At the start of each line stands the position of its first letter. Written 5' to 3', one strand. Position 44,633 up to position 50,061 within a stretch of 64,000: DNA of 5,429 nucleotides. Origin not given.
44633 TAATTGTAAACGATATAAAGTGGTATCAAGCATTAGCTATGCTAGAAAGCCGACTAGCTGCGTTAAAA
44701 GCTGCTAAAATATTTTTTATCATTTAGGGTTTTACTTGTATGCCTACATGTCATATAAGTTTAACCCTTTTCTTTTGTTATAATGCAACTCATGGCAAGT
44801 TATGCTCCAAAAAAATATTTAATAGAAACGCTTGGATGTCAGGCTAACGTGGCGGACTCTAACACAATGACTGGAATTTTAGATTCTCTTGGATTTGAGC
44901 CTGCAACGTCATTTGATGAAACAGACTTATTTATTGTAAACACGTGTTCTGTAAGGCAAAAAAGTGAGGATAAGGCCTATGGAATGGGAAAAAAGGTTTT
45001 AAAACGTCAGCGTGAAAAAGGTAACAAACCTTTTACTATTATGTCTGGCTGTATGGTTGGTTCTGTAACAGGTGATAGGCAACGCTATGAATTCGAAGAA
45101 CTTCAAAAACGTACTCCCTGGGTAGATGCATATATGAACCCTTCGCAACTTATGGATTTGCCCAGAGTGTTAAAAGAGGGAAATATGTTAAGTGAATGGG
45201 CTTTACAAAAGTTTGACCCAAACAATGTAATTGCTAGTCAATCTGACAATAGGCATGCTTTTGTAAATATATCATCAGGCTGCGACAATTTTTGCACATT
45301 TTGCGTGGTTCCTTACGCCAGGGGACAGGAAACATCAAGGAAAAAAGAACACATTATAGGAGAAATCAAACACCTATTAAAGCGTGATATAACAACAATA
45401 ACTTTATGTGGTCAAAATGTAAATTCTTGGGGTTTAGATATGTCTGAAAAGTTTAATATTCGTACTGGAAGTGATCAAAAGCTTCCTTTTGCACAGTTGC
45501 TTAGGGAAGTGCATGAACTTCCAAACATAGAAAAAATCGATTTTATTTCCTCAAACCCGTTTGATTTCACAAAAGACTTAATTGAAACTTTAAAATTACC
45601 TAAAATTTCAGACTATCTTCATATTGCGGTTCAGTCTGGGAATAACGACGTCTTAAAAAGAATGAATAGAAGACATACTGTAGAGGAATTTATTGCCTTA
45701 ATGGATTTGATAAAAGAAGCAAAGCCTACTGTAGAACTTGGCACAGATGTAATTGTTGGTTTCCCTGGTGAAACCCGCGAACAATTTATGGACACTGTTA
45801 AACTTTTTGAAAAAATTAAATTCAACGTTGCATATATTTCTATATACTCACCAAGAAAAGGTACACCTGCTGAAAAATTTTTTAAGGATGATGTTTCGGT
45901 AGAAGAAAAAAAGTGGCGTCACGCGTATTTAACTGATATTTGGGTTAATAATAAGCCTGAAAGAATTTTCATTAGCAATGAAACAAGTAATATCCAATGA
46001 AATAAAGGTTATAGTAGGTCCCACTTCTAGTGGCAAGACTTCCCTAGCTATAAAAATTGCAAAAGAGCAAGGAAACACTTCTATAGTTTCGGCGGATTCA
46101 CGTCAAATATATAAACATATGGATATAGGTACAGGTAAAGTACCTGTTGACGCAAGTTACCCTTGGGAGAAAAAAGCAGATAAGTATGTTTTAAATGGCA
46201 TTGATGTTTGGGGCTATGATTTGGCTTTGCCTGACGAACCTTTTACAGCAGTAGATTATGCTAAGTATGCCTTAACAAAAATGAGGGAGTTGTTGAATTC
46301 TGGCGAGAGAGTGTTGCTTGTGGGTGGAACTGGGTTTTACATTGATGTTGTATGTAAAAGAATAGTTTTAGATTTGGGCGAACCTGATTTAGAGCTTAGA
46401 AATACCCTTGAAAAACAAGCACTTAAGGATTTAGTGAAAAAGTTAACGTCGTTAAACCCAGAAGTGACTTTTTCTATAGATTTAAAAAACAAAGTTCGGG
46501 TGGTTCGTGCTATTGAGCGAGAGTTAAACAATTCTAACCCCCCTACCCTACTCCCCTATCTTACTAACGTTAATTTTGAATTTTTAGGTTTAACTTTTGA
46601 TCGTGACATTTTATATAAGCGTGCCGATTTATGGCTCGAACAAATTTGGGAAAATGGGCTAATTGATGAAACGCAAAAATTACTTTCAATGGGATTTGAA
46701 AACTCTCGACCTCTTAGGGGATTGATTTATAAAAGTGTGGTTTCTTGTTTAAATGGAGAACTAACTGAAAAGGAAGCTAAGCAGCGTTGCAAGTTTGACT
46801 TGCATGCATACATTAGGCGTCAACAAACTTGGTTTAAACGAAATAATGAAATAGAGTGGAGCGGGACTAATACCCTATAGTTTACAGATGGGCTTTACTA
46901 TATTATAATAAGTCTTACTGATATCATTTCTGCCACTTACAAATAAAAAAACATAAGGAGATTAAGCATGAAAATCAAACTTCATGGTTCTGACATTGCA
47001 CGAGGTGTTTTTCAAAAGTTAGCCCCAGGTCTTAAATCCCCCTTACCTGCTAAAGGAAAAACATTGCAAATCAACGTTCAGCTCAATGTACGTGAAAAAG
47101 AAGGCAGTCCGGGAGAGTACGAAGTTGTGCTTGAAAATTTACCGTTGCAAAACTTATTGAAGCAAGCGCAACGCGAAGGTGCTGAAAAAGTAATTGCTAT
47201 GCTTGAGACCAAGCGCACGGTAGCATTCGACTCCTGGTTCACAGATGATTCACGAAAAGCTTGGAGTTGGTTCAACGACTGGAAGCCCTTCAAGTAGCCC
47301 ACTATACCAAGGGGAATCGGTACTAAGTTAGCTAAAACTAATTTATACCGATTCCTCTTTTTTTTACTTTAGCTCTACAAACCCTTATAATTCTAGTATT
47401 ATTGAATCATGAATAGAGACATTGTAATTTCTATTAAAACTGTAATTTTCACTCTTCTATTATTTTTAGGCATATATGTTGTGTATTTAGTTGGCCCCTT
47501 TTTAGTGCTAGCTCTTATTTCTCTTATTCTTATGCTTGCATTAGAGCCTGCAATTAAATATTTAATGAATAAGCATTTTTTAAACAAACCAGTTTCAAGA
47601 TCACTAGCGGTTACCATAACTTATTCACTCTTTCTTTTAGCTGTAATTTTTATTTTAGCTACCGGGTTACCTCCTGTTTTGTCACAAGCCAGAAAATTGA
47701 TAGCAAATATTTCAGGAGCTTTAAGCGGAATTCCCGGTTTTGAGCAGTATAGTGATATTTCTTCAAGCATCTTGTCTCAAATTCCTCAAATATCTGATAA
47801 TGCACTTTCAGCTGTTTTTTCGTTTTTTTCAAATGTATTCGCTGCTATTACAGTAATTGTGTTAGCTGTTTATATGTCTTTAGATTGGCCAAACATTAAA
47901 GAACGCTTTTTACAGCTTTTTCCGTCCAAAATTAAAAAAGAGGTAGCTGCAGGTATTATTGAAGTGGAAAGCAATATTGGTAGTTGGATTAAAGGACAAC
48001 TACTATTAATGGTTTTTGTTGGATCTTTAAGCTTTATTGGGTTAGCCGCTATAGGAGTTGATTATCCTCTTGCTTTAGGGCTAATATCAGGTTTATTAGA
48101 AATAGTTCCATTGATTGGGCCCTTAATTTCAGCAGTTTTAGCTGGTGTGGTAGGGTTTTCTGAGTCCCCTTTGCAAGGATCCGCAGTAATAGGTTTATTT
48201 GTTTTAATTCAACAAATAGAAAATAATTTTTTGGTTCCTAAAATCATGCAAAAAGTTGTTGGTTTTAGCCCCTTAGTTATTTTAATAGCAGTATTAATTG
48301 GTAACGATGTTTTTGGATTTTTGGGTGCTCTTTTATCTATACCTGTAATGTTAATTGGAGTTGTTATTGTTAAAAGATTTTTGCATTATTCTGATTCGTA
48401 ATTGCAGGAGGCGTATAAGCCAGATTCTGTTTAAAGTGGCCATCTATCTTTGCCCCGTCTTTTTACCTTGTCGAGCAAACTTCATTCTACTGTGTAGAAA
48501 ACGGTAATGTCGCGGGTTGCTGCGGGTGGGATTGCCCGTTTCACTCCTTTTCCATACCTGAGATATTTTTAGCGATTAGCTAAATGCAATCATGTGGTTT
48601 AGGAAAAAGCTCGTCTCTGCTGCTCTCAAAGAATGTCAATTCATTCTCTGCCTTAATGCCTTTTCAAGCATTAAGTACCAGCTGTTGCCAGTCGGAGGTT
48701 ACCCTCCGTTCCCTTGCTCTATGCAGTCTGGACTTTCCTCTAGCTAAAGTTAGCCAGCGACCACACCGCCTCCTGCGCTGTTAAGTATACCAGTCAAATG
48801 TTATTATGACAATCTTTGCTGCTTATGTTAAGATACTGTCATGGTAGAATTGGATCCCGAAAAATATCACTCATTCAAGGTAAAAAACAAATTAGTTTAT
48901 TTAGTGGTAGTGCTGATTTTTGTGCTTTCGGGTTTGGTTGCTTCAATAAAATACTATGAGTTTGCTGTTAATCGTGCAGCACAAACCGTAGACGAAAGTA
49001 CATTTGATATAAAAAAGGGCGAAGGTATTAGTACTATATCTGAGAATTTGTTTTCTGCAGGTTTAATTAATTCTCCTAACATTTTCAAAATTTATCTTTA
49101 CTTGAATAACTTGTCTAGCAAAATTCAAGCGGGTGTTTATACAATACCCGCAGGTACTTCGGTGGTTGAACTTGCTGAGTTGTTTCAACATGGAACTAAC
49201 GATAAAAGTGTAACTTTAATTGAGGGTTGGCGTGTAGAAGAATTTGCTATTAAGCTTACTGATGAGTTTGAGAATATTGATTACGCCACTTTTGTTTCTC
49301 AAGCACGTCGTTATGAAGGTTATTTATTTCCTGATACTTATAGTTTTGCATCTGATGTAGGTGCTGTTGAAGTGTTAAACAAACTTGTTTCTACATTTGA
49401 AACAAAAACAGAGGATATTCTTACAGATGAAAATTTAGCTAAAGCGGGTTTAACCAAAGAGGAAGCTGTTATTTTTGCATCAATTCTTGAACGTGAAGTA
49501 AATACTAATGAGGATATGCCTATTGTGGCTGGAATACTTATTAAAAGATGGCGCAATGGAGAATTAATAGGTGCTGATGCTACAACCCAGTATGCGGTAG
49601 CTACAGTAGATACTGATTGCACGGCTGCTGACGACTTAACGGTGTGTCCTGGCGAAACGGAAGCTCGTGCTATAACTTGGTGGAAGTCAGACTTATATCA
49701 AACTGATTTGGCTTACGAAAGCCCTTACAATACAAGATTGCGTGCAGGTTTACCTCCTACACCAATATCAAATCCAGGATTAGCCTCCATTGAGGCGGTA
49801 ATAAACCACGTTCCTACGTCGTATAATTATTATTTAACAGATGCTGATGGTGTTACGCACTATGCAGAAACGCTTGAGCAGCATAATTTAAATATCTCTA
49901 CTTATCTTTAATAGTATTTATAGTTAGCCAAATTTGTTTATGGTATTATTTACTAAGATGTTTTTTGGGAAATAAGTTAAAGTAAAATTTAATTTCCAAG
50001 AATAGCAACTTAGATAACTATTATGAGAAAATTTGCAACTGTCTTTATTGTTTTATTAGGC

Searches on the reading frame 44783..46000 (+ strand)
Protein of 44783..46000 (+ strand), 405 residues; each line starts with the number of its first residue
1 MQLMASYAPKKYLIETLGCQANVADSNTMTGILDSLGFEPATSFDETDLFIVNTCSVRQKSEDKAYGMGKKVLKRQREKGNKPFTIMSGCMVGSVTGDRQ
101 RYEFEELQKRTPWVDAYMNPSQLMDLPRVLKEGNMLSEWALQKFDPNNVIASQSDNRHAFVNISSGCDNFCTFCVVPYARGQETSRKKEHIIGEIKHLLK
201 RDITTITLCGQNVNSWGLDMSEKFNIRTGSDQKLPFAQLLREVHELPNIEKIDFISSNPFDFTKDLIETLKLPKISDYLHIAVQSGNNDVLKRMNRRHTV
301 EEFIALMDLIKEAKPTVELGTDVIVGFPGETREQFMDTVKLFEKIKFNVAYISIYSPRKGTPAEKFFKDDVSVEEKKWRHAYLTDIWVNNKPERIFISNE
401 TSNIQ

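Call 76: search_protein_families(library=pfam, proteins=[window:44783-46000:+], max_evalue=0.001)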
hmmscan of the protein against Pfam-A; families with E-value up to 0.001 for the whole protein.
window:44783-46000:+ (405 aa): 2 families
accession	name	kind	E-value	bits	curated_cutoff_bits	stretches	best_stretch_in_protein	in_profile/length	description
PF04055.27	Radical_SAM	-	1.7e-26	93.8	29.5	1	161-341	1-165/166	Radical SAM superfamily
PF00919.26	UPF0004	-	7.7e-19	68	27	1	11-94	1-81/98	Uncharacterized protein family UPF0004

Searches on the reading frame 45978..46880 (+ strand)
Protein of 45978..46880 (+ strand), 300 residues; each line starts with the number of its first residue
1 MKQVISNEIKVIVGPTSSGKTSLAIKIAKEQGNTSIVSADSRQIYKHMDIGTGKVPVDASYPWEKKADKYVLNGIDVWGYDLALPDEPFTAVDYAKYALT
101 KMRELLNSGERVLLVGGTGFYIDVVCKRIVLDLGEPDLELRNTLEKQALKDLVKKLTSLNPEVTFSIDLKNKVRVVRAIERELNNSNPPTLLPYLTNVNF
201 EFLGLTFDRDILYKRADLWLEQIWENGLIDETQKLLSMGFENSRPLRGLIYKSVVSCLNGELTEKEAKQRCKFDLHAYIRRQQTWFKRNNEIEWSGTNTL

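Call 76: search_protein_families(library=pfam, proteins=[window:45978-46880:+], max_evalue=0.001)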
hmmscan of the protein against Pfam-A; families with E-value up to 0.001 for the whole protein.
window:45978-46880:+ (300 aa): 2 families
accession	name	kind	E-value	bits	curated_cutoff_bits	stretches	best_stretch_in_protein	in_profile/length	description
PF01715.23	IPPT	-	4.2e-44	151.5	23.6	1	43-288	1-242/243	IPP transferase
PF01745.22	IPT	-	2.3e-08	34.2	20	1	8-54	2-47/233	Isopentenyl transferase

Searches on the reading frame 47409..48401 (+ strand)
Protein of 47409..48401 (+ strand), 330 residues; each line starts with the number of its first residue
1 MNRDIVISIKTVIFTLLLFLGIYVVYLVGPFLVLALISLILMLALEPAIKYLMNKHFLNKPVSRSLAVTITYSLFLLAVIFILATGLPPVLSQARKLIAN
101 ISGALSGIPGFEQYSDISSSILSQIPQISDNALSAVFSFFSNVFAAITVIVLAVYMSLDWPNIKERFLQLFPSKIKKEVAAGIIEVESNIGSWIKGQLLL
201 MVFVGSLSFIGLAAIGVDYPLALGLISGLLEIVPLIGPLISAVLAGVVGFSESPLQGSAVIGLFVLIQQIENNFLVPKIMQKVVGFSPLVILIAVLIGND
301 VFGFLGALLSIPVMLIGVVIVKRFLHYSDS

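Call 76: search_protein_families(library=pfam, proteins=[window:47409-48401:+], max_evalue=0.001)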
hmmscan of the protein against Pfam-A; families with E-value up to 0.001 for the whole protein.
window:47409-48401:+ (330 aa): 1 family
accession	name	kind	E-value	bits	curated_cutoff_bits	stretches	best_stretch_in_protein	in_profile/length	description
PF01594.21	AI-2E_transport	-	9.9e-51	173.3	34.3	1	13-323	3-325/327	AI-2E family transporter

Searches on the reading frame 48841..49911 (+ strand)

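Call 76: search_protein_families(library=pfam, proteins=[window:48841-49911:+], max_evalue=0.001)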
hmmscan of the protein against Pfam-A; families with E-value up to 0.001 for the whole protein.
window:48841-49911:+ (356 aa): 1 family
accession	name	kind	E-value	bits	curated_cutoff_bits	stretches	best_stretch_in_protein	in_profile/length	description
PF02618.21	YceG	-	2e-68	231.3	32.4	1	55-352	1-273/275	YceG-like family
